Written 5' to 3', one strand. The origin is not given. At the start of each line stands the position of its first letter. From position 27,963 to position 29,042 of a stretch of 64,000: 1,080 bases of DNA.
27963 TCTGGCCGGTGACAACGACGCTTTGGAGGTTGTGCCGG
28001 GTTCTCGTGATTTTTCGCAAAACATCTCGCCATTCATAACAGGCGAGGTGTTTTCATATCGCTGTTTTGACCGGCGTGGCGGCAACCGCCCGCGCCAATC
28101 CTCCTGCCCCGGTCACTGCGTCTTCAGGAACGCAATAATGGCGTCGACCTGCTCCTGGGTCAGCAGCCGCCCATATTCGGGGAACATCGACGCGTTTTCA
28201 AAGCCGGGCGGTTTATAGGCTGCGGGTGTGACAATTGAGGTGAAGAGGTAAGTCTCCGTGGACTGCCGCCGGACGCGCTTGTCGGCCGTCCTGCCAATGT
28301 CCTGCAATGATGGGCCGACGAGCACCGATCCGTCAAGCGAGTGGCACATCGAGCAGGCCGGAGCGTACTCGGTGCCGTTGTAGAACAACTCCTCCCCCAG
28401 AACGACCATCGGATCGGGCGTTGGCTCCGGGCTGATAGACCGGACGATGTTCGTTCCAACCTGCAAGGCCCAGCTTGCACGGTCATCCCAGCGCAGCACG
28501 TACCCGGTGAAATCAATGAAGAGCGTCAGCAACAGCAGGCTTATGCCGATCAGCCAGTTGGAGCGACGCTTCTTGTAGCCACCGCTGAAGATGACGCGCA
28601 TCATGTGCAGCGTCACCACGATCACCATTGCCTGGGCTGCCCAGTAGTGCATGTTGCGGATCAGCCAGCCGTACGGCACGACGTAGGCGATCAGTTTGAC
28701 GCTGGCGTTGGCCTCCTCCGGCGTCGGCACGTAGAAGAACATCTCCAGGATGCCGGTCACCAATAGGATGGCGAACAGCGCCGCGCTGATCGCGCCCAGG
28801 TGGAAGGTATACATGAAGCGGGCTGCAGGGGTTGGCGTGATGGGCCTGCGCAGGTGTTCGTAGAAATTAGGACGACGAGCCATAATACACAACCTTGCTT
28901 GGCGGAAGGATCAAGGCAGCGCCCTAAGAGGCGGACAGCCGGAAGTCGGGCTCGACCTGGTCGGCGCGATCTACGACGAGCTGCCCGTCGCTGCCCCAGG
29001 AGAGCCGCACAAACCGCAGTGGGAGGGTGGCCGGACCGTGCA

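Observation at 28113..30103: Cytochrome b split in the cd loop, with a grafted cytochrome c and a lipoprotein-signal C-terminal half, in permuted gene order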

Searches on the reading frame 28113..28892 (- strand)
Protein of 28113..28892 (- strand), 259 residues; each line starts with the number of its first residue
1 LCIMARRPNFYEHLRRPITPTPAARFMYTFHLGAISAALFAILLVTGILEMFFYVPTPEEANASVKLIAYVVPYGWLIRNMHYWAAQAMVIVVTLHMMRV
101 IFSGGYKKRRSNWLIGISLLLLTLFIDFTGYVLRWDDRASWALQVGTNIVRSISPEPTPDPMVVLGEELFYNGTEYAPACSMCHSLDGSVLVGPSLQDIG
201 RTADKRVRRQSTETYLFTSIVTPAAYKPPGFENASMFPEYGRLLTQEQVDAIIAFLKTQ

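Call 3: search_protein_families(library=pfam, proteins=[window:28113-28892:-], max_evalue=0.1)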
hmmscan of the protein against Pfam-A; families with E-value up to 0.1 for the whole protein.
window:28113-28892:- (259 aa): 5 families
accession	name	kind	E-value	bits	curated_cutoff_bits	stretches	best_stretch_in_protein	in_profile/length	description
PF00033.24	Cytochrome_B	-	2.3e-30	106.3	27.2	1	26-153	10-138/189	Cytochrome b/b6/petB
PF13631.11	Cytochrom_B_N_2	-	1.5e-20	74.3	27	1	88-153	2-68/169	Cytochrome b(N-terminal)/b6/petB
PF00034.26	Cytochrom_C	-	4.8e-05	25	21.3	1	173-258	10-88/90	Cytochrome c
PF14358.11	DUF4405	-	0.0014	19.6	26.7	1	36-98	6-63/66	Domain of unknown function (DUF4405)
PF13442.11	Cytochrome_CBB3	-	0.0033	18.2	27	1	176-256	10-68/68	Cytochrome C oxidase, cbb3-type, subunit III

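Call 4: search_protein_families(library=ncbifam, proteins=[window:28113-28892:-], max_evalue=0.1)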
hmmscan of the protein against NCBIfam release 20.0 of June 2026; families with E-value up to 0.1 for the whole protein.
window:28113-28892:- (259 aa): 9 families
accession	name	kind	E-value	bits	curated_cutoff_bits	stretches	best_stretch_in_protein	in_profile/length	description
NF040969.1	cytb_ExtP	equivalog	1.4e-48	165.4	290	1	10-153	5-149/205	selenite/tellurite reduction operon b-type cytochrome ExtP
NF002990.0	PRK03735.1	subfamily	2.5e-32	112.4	325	1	26-153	37-166/223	cytochrome b6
NF041076.1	cyt_b_SoxC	equivalog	5.3e-24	85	740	1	17-155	15-152/542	proton pump complex cytochrome B SoxC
NF050120.1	bc1_QcrB_actin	exception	1.1e-17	64.1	500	1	60-153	73-167/458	cytochrome bc1 complex cytochrome b subunit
TIGR04485.1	thiosulf_SoxX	equivalog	2.5e-05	24.9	61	1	180-258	5-77/78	sulfur oxidation c-type cytochrome SoxX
NF052248.1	SorU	equivalog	0.00032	20.9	100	1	168-208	3-43/72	SorU family sulfite dehydrogenase c-type cytochrome subunit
TIGR02603.1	CxxCH_TIGR02603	domain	0.0034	17.4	68.15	1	176-239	10-66/134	putative heme-binding domain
TIGR03872.1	cytochrome_MoxG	equivalog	0.023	14.8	147.8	1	175-256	50-118/133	cytochrome c(L), periplasmic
NF045774.1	cytochro_C551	exception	0.047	13.6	118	1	177-205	47-75/110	cytochrome c551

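Call 6: find_homologous_proteins(query=window:28113-28892:-)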
Query window:28113-28892:- (259 aa): 179 proteins with E <= 0.001 among 3013 candidates; the best 120 are listed.
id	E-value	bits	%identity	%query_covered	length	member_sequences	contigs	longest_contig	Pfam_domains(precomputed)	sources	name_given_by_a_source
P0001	3.4e-169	579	100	99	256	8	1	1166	PF00033.25,PF13631.12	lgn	-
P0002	1.2e-140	485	79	99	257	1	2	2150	PF00033.25,PF13631.12,PF00034.27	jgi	jgi:quinol-cytochrome oxidoreductase complex cytochrome b subunit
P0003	8.2e-137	473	78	99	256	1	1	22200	PF00033.25,PF13631.12,PF00034.27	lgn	-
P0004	2.0e-135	468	76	99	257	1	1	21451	PF14358.12,PF00033.25,PF13631.12,PF00034.27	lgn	-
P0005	6.6e-132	457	77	99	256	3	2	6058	PF00033.25,PF13631.12,PF00034.27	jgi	jgi:quinol-cytochrome oxidoreductase complex cytochrome b subunit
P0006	4.0e-131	454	76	99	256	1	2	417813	PF00033.25,PF13631.12,PF00034.27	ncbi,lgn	-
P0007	4.2e-131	454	75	99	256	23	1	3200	PF00033.25,PF13631.12,PF00034.27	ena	-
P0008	1.3e-129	449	76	99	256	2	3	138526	PF00033.25,PF13631.12,PF00034.27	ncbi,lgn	-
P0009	8.1e-129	447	74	98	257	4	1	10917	PF00033.25,PF13631.12,PF00034.27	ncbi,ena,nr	ncbi:MAG TPA: c-type cytochrome [Chloroflexi bacterium]|nr:c-type cytochrome [Chloroflexota bacteriu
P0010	1.7e-128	446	72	99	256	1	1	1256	PF00033.25,PF13631.12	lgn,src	-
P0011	4.3e-125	434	72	99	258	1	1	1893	PF00033.25,PF13631.12,PF00034.27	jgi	jgi:mono/diheme cytochrome c family protein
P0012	1.2e-120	420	70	99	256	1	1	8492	PF00033.25,PF13631.12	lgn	-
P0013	3.4e-120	418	70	99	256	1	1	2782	PF00033.25,PF13631.12,PF00034.27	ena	-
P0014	7.5e-120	417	68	99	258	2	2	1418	PF00033.25,PF13631.12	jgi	jgi:quinol-cytochrome oxidoreductase complex cytochrome b subunit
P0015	2.0e-118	412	70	99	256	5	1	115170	PF00033.25,PF13631.12,PF00034.27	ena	-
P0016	1.1e-114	400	67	99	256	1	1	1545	PF00033.25,PF13631.12,PF00034.27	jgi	jgi:quinol-cytochrome oxidoreductase complex cytochrome b subunit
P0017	3.2e-113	395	65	99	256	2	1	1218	PF00033.25,PF13631.12,PF00034.27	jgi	jgi:quinol-cytochrome oxidoreductase complex cytochrome b subunit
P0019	6.9e-97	342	59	99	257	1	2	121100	PF00033.25,PF13631.12,PF00034.27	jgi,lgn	jgi:quinol-cytochrome oxidoreductase complex cytochrome b subunit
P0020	3.5e-95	336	59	99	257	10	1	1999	PF00033.25,PF13631.12,PF00034.27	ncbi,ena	ncbi:MAG: cytochrome b N-terminal domain-containing protein [Chloroflexota bacterium]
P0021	1.5e-94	334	58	99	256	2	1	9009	PF00033.25,PF13631.12,PF00034.27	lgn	-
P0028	1.3e-92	328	57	99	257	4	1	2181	PF00033.25,PF13631.12,PF00034.27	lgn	-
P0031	7.8e-92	325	57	99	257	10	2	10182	PF14358.12,PF00033.25,PF13631.12,PF00034.27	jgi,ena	-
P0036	1.6e-73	265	76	58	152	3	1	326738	PF00033.25,PF13631.12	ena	-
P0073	4.1e-55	205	64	57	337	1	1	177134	PF00033.25,PF13631.12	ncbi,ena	-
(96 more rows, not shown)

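Call 10: find_encoding_contigs(protein=P0036, flank=6000, max_places=3)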
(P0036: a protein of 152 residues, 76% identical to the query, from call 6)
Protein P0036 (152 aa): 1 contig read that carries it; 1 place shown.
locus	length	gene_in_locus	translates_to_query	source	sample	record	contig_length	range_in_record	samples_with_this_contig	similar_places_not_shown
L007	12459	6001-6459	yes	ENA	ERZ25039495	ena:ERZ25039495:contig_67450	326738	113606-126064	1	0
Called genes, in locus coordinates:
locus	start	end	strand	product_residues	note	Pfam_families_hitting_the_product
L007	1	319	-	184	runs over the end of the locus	PF01568:Molydop_binding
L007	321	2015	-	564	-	PF04879:Molybdop_Fe4S4, PF00384:Molybdopterin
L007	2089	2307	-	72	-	-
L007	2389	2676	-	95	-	PF04143:Sulf_transp (weak)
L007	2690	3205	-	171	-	PF04143:Sulf_transp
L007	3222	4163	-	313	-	-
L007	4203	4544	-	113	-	PF01022:HTH_5, PF01047:MarR, PF12802:MarR_2, PF12840:HTH_20, PF13412:HTH_24 (weak), PF25213:HVO_A0261_N, PF09339:HTH_IclR, PF01978:TrmB (weak), +2 more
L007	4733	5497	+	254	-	PF13631:Cytochrom_B_N_2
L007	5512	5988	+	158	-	PF00355:Rieske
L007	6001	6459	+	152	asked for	PF00033:Cytochrome_B, PF13631:Cytochrom_B_N_2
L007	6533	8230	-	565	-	PF00342:PGI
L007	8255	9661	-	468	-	PF12439:GDE_N (weak), PF06202:GDE_C, PF17389:Bac_rhamnosid6H (weak)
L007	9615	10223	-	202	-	PF12439:GDE_N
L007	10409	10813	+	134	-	PF01152:Bac_globin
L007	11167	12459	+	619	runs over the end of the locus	PF07973:tRNA_SAD, PF00587:tRNA-synt_2b, PF03129:HGTP_anticodon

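Call 11: find_encoding_contigs(protein=P0073, flank=6000, max_places=3)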
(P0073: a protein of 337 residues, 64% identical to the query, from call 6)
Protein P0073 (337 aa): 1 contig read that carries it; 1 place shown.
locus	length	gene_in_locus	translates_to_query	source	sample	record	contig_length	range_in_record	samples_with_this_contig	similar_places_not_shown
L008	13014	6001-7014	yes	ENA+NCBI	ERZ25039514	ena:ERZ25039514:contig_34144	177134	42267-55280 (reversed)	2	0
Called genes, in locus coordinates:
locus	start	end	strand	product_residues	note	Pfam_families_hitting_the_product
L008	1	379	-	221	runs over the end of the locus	PF00005:ABC_tran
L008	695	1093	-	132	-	-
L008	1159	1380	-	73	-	PF00005:ABC_tran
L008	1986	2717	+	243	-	-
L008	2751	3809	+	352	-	PF19300:BPD_transp_1_N (faint), PF00528:BPD_transp_1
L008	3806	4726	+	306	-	PF00528:BPD_transp_1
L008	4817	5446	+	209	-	PF13442:Cytochrome_CBB3 (faint)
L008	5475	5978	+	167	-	PF00355:Rieske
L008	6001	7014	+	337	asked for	PF00033:Cytochrome_B, PF13631:Cytochrom_B_N_2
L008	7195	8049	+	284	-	PF00881:Nitroreductase, PF14512:TM1586_NiRdase (faint), PF28600:Nitroreductase_C (faint)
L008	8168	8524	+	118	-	PF01425:Amidase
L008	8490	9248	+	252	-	PF01425:Amidase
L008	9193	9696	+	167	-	-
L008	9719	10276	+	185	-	PF02830:V4R (weak)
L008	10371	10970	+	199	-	PF09536:DUF2378 (weak), PF02830:V4R (weak)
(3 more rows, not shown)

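Call 25: find_related_loci(query=A1, collection=genome_contigs, flank=5000)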
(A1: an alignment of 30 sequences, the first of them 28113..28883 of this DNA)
Query A1 (256 aa) in genome_contigs; peptide patterns used: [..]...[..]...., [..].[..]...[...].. (x = any residue, [..] = any of these).
356 stretches matched a pattern; 347 encode a relative of the query (tblastn E <= 1e-3); the best 80 are kept; 80 distinct loci.
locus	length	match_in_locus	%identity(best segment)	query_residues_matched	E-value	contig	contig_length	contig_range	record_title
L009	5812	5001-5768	76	1-256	6e-137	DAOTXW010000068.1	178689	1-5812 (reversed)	MAG TPA_asm: Anaerolineae bacterium isolate H21_280 k133_253617, whole genome shotgun sequence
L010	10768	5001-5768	77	1-256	1e-135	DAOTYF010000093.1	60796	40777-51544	MAG TPA_asm: Anaerolineae bacterium isolate H23_308 k115_923056, whole genome shotgun sequence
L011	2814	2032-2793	74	3-256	3e-139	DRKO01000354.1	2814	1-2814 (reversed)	MAG TPA_asm: Chloroflexota bacterium isolate HyVt-442 HyVt-442_k145_62379, whole genome shotgun sequence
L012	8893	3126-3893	74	1-256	5e-131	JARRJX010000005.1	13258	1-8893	MAG: Chloroflexota bacterium isolate Spart_031_MAG scaffold_3049, whole genome shotgun sequence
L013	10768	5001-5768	68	1-256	2e-118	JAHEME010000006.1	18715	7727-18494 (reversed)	MAG: Chloroflexota bacterium isolate Ww65 NODE_5585_length_18715_cov_2.810423, whole genome shotgun sequence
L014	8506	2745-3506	56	3-256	6e-95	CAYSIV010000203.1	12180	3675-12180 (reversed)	MAG TPA_asm: uncultured Anaerolineales bacterium isolate SRP119689_co1_311 genome assembly, contig: NODE_7789_length_121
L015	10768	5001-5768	59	1-256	3e-92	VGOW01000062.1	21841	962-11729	MAG: Chloroflexi bacterium isolate M_DeepCast_65m_m1_226 M_DeepCast_65m_m1_226_Ga0194120_10004389, whole genome shotgun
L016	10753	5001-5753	57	6-256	8e-87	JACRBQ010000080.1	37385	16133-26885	MAG: Chloroflexi bacterium isolate NC_groundwater_1624_Pr3_B-0.1um_63_24 SR-2_scaffold_141_1645556, whole genome shotgun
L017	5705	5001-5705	58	1-235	1e-84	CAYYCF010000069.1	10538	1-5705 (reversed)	MAG TPA_asm: uncultured Anaerolineales bacterium isolate binchicken_co232_215 genome assembly, contig: NODE_12305_length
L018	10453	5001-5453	75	1-151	7e-73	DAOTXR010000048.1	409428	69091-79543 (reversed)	MAG TPA_asm: Anaerolineae bacterium isolate H21_271 k133_1066060, whole genome shotgun sequence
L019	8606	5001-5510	55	3-177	4e-59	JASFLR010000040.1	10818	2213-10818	MAG: Anaerolineae bacterium isolate D0817M12metaG_sub_Bin_293 D0817M12metaG_FD_scaffold_493_c1, whole genome shotgun seq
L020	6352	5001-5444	64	3-150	3e-58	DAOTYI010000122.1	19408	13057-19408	MAG TPA_asm: Anaerolineae bacterium isolate H23_320 k115_538287, whole genome shotgun sequence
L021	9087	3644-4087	60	3-150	5e-58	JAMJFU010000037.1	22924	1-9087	MAG: Anaerolineae bacterium isolate B4-07 NODE_37_length_22924_cov_5.639556, whole genome shotgun sequence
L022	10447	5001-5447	60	3-150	2e-56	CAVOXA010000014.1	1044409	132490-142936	MAG: uncultured Chloroflexia bacterium isolate MFD09964.bin.2.208 genome assembly, contig: contig_5177, whole genome sho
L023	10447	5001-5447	60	3-150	8e-56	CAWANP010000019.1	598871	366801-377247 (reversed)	MAG: uncultured Chloroflexia bacterium isolate MFD03804.bin.1.93 genome assembly, contig: contig_8090, whole genome shot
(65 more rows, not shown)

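Call 29: search_solved_structures(query=window:28113-28883:-, show_alignments=3, max_evalue=0.001)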
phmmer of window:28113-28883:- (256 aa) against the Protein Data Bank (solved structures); distinct sequences matched with E-value up to 0.001: 57.
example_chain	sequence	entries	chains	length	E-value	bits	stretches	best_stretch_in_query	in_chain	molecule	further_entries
1vf5_A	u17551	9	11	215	4.6e-26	95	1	27-150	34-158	CYTOCHROME B6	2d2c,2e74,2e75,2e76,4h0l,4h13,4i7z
6rqf_I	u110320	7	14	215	5.9e-26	94.7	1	27-151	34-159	Cytochrome b6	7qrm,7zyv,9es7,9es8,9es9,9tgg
2zt9_A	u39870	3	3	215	7.9e-26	94.2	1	27-150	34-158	Cytochrome b6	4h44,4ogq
7r0w_I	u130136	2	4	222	1.1e-25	93.8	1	27-150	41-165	Cytochrome b6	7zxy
1q90_B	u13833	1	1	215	4.2e-25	91.9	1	27-149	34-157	Cytochrome b6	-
8smr_I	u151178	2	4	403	4e-18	69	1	10-147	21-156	Cytochrome b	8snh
8q1b_C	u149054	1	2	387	4.7e-16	62.2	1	18-150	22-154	Cytochrome b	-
7jrg_C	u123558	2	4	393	1.8e-15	60.3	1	17-150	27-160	COB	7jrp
8e73_C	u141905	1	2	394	1.8e-15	60.3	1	17-150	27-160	COB (cyt b)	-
6kls_B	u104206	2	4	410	4.9e-15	58.9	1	23-159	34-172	cytochrome b subunit | Cytochrome b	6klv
8bel_C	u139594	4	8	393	1e-14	57.9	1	17-150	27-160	Cytochrome b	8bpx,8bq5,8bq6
5xte_J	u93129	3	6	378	1.6e-14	57.2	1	17-150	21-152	Cytochrome b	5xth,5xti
9cg3_J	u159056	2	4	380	1.6e-14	57.2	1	17-150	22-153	Cytochrome b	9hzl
9f5x_1A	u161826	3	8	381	2.1e-14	56.8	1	17-150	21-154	Cytochrome b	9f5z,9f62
5j4z_AC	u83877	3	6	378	3.6e-14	56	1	26-150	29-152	Cytochrome b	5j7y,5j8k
1w2l_A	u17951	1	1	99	1.8e-08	37.3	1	174-256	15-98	CYTOCHROME OXIDASE SUBUNIT II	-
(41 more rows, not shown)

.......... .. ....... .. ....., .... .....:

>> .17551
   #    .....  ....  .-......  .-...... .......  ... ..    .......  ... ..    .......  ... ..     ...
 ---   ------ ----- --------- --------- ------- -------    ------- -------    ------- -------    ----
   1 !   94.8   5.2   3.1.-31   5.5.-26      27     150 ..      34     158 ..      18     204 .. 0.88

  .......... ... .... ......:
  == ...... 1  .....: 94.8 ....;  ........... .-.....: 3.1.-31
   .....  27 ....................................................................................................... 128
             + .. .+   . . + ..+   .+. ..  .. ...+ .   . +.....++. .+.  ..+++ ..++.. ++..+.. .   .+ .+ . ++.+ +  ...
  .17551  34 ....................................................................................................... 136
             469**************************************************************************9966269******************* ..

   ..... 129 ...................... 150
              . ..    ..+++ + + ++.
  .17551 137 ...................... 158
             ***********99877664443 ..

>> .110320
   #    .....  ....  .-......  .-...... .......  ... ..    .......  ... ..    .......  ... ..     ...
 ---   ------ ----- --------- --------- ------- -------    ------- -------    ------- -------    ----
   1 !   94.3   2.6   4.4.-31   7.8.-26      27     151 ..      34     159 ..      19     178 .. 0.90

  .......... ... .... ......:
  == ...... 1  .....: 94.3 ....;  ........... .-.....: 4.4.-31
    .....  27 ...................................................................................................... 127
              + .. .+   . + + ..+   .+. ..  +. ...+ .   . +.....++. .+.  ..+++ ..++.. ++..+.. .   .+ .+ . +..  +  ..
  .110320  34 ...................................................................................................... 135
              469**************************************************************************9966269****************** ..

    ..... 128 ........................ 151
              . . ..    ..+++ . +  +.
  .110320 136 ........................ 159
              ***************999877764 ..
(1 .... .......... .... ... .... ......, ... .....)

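Call 46: predict_structure(alignment_id=A3)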
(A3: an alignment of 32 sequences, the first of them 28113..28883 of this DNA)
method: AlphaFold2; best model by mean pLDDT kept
length: 256 residues; sequences in the alignment: 32
mean_pLDDT: 64.0   pTM: 0.39
mean pLDDT of the five models: 64.0, 63.8, 63.1, 52.9, 51.2
residues with pLDDT >= 90: 1; 70-90: 100; 50-70: 100; < 50: 55
segments of 3 or more residues with pLDDT < 50: 1-5, 10-26, 134-149, 151-154, 180-189
pLDDT, mean of each block of 10 residues (from residue 1): 48 42 46 65 61 52 54 62 70 73 65 74 64 48 46 60 81 69 42 71 82 83 68 73 89 83
secondary structure, 60 per line:
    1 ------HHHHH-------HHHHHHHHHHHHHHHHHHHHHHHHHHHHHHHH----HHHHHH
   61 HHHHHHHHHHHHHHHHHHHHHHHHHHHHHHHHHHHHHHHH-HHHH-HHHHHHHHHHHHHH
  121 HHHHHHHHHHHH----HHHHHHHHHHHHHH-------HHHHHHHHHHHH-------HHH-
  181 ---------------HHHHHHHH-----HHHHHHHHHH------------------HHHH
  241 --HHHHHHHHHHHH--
elements in order: H7-11 H19-50 H55-100 H102-105 H107-132 H137-150 H158-169 H196-203 H209-218 H237-240 H243-254
